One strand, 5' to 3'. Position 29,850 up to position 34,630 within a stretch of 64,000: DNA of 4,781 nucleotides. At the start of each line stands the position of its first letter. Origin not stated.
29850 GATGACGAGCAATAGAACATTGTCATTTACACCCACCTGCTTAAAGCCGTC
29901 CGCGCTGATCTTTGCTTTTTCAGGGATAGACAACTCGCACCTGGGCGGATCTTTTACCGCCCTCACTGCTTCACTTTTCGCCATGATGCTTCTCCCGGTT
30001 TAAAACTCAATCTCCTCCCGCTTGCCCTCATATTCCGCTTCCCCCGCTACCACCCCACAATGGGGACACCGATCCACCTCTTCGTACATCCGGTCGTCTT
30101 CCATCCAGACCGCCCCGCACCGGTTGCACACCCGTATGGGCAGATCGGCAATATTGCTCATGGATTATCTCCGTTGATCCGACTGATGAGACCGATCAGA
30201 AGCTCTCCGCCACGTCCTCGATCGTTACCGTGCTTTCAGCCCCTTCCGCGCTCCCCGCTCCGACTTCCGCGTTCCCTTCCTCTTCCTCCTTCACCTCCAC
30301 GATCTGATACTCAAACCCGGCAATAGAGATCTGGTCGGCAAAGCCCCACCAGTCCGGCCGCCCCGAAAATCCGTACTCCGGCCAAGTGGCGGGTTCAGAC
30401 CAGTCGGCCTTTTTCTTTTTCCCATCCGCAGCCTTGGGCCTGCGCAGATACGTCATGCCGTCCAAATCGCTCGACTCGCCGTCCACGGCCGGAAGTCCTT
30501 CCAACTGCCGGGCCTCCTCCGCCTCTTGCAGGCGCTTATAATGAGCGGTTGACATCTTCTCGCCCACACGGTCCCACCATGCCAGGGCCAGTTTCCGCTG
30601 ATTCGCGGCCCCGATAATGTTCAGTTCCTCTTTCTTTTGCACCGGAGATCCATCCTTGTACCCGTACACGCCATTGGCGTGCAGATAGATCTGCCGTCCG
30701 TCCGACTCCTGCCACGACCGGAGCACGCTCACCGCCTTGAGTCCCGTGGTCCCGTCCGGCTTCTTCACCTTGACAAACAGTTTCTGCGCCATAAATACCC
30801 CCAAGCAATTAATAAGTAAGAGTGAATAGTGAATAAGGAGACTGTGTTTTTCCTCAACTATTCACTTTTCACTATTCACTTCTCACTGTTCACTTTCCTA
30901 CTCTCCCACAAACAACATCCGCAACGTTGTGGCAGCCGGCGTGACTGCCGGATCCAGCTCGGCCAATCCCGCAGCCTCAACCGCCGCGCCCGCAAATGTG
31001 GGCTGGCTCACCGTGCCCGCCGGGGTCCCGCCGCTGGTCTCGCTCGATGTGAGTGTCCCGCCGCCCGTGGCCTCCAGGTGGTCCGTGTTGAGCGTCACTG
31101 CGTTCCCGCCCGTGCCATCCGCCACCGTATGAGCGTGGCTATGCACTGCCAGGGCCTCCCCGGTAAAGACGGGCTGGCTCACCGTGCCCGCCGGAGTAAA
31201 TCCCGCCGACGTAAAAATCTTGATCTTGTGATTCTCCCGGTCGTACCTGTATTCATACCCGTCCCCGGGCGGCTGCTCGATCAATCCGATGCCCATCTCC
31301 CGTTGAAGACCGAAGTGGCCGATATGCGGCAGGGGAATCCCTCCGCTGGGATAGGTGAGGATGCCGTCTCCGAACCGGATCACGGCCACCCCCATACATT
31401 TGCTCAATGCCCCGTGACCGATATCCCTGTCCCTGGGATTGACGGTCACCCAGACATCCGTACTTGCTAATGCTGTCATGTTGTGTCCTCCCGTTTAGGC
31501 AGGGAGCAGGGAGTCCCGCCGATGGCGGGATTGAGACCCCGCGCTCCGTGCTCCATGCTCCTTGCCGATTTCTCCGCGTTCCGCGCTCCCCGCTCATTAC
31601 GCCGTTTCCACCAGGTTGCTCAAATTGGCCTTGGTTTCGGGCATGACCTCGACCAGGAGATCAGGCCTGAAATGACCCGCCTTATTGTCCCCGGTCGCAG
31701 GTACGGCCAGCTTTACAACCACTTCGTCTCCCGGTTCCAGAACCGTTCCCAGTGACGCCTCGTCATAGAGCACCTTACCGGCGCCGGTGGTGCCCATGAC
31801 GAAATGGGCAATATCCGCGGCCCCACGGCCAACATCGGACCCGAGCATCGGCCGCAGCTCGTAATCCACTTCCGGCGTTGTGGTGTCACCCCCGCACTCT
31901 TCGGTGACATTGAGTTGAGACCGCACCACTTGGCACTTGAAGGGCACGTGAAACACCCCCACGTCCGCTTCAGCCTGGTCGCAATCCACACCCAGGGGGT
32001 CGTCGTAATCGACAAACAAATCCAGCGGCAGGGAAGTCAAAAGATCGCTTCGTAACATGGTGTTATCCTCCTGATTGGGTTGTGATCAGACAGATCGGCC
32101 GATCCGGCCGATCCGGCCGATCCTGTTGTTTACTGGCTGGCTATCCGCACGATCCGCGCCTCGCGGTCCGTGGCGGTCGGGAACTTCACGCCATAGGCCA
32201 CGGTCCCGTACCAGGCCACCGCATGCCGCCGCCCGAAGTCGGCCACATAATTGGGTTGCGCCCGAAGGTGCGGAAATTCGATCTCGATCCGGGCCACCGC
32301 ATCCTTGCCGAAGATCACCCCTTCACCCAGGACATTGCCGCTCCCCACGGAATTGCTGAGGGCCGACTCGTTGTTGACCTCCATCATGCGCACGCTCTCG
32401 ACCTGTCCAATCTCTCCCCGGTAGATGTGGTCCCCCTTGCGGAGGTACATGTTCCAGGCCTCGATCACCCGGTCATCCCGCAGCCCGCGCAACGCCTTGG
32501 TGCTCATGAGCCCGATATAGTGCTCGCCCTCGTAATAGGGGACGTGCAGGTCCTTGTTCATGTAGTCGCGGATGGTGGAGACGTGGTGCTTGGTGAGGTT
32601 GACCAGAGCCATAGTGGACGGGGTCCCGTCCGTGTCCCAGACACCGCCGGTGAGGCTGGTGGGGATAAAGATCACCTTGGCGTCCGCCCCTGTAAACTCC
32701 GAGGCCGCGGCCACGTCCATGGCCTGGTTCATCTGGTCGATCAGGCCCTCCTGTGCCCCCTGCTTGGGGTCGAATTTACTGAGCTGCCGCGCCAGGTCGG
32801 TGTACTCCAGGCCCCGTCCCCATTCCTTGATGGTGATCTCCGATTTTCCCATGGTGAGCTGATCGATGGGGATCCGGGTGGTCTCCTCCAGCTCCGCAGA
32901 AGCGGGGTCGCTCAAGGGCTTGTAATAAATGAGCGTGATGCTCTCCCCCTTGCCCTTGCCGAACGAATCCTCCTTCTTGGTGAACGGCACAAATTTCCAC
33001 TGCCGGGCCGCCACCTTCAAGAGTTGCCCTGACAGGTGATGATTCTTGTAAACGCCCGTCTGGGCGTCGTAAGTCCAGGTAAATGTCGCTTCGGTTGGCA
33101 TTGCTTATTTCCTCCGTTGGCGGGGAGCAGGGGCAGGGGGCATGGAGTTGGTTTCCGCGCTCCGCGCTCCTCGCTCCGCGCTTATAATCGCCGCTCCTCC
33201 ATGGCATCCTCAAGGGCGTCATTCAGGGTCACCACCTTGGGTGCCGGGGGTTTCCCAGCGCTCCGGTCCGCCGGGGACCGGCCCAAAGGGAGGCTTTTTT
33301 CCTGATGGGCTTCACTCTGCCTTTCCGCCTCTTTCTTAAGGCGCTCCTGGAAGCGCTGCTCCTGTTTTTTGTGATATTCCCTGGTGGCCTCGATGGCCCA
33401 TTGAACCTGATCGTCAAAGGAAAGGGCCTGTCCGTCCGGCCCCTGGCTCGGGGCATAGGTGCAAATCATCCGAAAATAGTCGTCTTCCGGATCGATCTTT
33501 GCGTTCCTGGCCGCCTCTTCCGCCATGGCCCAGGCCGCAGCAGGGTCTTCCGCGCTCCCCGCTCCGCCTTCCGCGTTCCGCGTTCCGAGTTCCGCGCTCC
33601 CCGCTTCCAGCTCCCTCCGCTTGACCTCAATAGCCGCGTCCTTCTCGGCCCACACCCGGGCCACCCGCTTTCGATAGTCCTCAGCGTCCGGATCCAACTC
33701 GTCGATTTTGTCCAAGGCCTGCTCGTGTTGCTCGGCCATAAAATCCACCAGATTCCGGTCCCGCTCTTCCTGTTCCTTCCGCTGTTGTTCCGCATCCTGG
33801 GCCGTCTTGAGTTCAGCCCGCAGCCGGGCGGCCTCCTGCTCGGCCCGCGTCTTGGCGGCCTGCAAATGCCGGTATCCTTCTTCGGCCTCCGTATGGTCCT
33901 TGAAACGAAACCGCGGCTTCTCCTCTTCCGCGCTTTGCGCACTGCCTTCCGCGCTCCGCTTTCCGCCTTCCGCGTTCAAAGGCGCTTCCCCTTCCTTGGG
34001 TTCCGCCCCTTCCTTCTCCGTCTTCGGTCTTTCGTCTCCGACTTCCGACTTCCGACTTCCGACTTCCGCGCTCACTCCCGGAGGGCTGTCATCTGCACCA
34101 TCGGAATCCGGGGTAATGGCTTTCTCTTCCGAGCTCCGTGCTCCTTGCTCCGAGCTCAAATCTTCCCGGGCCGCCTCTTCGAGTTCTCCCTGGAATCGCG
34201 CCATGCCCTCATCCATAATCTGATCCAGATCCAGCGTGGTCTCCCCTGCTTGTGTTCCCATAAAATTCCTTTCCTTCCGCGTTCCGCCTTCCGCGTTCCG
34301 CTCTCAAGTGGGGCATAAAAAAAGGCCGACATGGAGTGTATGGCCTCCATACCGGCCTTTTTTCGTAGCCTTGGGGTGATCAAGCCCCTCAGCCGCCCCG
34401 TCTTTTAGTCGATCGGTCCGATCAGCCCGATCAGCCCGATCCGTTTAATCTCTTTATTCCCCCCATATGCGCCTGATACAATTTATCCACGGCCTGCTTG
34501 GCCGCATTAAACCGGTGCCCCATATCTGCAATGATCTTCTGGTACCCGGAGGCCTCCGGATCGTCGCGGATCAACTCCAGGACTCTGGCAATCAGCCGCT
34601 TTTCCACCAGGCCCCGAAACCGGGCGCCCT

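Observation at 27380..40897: Three-copy switch-like RNA leader in front of every late operon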

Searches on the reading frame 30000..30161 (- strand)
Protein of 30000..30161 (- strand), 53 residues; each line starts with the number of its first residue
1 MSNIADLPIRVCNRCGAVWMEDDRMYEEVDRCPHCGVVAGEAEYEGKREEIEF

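Call 89: search_protein_families(library=pfam, proteins=[window:30000-30161:-], max_evalue=1)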
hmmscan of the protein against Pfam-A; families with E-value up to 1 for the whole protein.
window:30000-30161:- (53 aa): 29 families (the best 25 are shown)
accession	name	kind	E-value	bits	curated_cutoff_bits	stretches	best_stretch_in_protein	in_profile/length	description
PF08271.17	Zn_Ribbon_TF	-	0.00014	21.8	29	2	11-23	21-33/43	TFIIB zinc-binding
PF13248.11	Zn_ribbon_3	-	0.0014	18.4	27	1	32-36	19-23/26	zinc-ribbon domain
PF19134.6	DUF5817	-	0.0035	17.7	31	1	11-37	5-29/57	Domain of unknown function (DUF5817)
PF13453.11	Zn_ribbon_TFIIB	-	0.0039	17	22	2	5-20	15-30/41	Transcription factor zinc-finger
PF14952.11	zf-tcix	-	0.0093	16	31.2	0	31-41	12-22/42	Putative treble-clef, zinc-finger, Zn-binding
PF13005.12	zf-IS66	-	0.012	16.5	27.3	1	31-52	3-24/46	zinc-finger binding domain of transposase IS66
PF13240.11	Zn_Ribbon_1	-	0.017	15.4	25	0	32-36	2-6/23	zinc-ribbon domain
PF09723.15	Zn_ribbon_8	-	0.02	15.4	34.4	1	12-36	8-33/41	Zinc ribbon domain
PF14149.11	YhfH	-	0.02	15.1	27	1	7-35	11-37/37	YhfH-like protein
PF06677.18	Auto_anti-p27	-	0.026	15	24.1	1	11-36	17-40/40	Sjogren's syndrome/scleroderma autoantigen 1 (Autoantigen p27)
PF01155.25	HypA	-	0.029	14.8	28.9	1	11-38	72-95/112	Hydrogenase/urease nickel incorporation, metallochaperone, hypA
PF24463.1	DUF7577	-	0.032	14.3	28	1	31-37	4-10/27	Domain of unknown function (DUF7577)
PF12773.13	DZR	-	0.035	14.7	27.3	1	10-37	13-32/45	Double zinc ribbon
PF24292.1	DUF7479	-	0.035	14.6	27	0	25-38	26-39/60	Domain of unknown function (DUF7479)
PF08421.16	Methyltransf_13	-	0.041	14.5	31.3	0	6-22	38-54/62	Putative zinc binding domain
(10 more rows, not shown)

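Call 90: search_protein_families(library=phrogs, proteins=[window:30000-30161:-], max_evalue=1)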
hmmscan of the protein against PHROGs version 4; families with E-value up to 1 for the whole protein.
window:30000-30161:- (53 aa): 10 families
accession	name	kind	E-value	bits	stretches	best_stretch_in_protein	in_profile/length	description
phrog_26488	-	unknown function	6.7e-06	27.3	1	10-51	22-66/104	-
phrog_484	-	unknown function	0.0015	19.4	1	7-27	11-31/92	-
phrog_4852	-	unknown function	0.02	15.6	1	11-50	15-50/194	-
phrog_17687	-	unknown function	0.067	14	1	8-44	6-39/57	-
phrog_13569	-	unknown function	0.069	13.9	0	7-18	4-15/45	-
phrog_672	-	unknown function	0.13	12.8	1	5-30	29-56/58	-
phrog_22302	-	unknown function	0.13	12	1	5-45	4-46/453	-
phrog_11547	-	unknown function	0.22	12.6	0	12-37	4-23/64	-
phrog_5505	-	unknown function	0.38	12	0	4-29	9-36/69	-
phrog_12850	-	unknown function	0.68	10.8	1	11-24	25-38/59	-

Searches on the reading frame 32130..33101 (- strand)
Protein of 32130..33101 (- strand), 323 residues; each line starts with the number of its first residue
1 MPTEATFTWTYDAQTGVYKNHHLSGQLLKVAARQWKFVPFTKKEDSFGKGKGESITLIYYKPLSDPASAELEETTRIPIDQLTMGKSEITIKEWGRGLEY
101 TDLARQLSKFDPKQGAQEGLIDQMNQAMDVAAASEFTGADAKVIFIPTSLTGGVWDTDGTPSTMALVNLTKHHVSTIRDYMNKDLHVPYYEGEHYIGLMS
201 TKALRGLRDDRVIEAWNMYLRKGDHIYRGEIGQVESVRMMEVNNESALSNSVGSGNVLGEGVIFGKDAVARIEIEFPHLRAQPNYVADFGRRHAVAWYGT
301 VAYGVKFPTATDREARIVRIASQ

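Call 11: search_protein_families(library=phrogs, proteins=[window:32130-33101:-])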
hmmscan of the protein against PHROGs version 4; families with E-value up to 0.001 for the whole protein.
window:32130-33101:- (323 aa): 2 families
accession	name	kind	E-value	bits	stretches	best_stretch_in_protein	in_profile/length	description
phrog_1357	-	head and packaging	1.4e-12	48.2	1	22-308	36-336/356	major head protein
phrog_544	-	head and packaging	6.7e-09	36.6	1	26-150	20-141/282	major head protein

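Call 19: find_related_loci(query=window:32130-33101:-, collection=viral_contigs, flank=10000)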
Query window:32130-33101:- (323 aa) in viral_contigs; peptide patterns used: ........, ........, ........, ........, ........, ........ (x = any residue, [..] = any of these).
17 stretches matched a pattern; 13 encode a relative of the query (tblastn E <= 1e-3); 13 distinct loci.
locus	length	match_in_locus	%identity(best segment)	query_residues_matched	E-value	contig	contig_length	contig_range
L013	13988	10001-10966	92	1-322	0e+0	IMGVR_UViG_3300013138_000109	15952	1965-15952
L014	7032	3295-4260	89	1-322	0e+0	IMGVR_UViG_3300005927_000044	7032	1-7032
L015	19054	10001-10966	89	1-322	0e+0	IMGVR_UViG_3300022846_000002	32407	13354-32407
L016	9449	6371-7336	89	1-322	0e+0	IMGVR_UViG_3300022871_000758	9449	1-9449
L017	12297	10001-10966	89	1-322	0e+0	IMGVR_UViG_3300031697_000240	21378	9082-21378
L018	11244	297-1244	85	7-322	0e+0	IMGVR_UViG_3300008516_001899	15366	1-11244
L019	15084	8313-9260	85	7-322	0e+0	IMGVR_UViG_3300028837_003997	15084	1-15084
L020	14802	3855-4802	83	7-322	0e+0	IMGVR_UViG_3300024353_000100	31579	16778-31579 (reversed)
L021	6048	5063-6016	83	5-322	0e+0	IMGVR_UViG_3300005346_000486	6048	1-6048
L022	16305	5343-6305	75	1-322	1e-167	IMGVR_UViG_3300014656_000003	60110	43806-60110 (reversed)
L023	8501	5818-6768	73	6-322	8e-162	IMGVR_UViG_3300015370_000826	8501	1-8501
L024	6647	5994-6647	75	5-222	4e-115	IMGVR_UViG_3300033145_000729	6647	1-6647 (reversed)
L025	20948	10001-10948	84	7-322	0e+0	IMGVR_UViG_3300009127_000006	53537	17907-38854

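Call 34: find_related_loci(query=A2, collection=genome_contigs, flank=10000)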
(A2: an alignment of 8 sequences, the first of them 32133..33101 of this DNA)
Query A2 (323 aa) in genome_contigs; peptide patterns used: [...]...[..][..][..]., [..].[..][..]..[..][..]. (x = any residue, [..] = any of these).
151 stretches matched a pattern; 6 encode a relative of the query (tblastn E <= 1e-3); 6 distinct loci.
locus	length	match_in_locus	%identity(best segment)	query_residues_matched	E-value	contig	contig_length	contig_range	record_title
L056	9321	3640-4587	85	7-322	0e+0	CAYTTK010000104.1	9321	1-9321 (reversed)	MAG TPA_asm: uncultured Pirellulales bacterium isolate SRP068000_co1_555 genome assembly, contig: NODE_14538_length_9321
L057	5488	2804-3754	74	6-322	4e-166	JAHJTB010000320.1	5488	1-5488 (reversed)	MAG: Proteobacteria bacterium isolate OS_PC_MetaG.mb.36 OS_PC_MetaG.mb.36_k141_455211, whole genome shotgun sequence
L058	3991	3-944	73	10-323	1e-165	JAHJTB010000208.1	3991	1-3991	MAG: Proteobacteria bacterium isolate OS_PC_MetaG.mb.36 OS_PC_MetaG.mb.36_k141_288113, whole genome shotgun sequence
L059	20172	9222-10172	71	6-322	1e-158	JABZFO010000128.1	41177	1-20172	MAG: Desulfosarcina sp. isolate Grevelingen_8MPaII_metabat2.25 scaffold_894, whole genome shotgun sequence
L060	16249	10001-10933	42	8-322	6e-76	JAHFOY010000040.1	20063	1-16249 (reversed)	MAG: Planctomycetota bacterium isolate nzgw514 NODE_2466_length_20064_cov_3.526300, whole genome shotgun sequence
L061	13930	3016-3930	32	8-322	4e-49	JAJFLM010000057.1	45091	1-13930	MAG: Deltaproteobacteria bacterium isolate OFTM19 OFTM19_56, whole genome shotgun sequence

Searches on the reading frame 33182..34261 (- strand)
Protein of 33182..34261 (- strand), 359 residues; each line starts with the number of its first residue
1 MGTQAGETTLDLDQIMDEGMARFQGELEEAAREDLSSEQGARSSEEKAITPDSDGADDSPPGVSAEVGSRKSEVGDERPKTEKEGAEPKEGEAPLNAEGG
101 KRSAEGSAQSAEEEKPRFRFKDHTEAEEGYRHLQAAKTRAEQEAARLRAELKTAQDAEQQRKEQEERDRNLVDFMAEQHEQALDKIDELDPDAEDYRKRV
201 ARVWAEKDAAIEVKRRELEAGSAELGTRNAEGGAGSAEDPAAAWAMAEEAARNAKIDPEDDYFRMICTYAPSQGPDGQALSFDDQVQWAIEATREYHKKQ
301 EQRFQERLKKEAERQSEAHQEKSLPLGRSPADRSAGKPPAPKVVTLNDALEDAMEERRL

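Call 11: search_protein_families(library=phrogs, proteins=[window:33182-34261:-])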
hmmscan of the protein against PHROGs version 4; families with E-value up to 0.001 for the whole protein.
window:33182-34261:- (359 aa): 0 families

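Call 32: find_related_loci(query=window:33182-34261:-, collection=genome_contigs, flank=10000)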
Query window:33182-34261:- (359 aa) in genome_contigs; peptide patterns used: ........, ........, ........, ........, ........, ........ (x = any residue, [..] = any of these).
227 stretches matched a pattern, but none encodes a relative of the query by tblastn (E <= 1e-3).

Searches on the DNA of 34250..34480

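Call 57: search_rna_families(source=window, start=34250, end=34480, threshold=evalue, max_evalue=10)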
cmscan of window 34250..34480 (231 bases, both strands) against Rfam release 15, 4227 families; matches with E-value up to 10: 13.
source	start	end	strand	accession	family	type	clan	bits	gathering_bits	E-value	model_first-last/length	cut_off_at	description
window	34315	34368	+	RF03924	mir-1228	Gene; miRNA;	-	21.1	88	0.24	1-73/73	no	mir-1228 microRNA precursor family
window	34322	34358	+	RF03586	mir-5132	Gene; miRNA;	-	21.1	100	0.35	1-71/71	no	mir-5132 microRNA precursor family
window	34320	34361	-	RF03722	MIR4378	Gene; miRNA;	-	19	90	0.4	1-91/91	no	MIR4378 microRNA precursor family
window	34316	34433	-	RF00506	Thr_leader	Cis-reg; leader;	-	17.8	55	0.36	1-118/118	no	Threonine operon leader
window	34310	34372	+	RF00895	mir-786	Gene; miRNA;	-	16.2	93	0.79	1-90/90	no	mir-786 microRNA precursor family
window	34314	34366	-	RF00617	cHP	Cis-reg;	CL00129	15.2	40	1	12-45/45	no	Flavivirus capsid hairpin cHP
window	34309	34373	+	RF03659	MIR2871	Gene; miRNA;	-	14.9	99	3.2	1-118/118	no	MIR2871 microRNA precursor family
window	34316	34363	-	RF03269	mir-5697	Gene; miRNA;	-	14.8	50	3.1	1-59/59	no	mir-5697 microRNA precursor family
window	34312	34370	-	RF03327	mir-1266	Gene; miRNA;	-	14.1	70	5.7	19-62/82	no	mir-1266 microRNA precursor family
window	34310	34372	+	RF02094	mir-1803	Gene; miRNA;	-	13.8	95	7.3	1-76/76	no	mir-1803 microRNA precursor microRNA precursor family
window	34314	34365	-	RF03992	mir-6302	Gene; miRNA;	-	13.7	90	4.3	1-79/79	no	mir-6302 microRNA precursor family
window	34310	34363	+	RF02063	STnc350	Gene; sRNA;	-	13.5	60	5.3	24-64/68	no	Salmonella enterica sRNA STnc350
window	34300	34361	+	RF02867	ncS011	Gene; sRNA;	-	7.7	48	9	154-204/207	no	Burkholderia sRNA 11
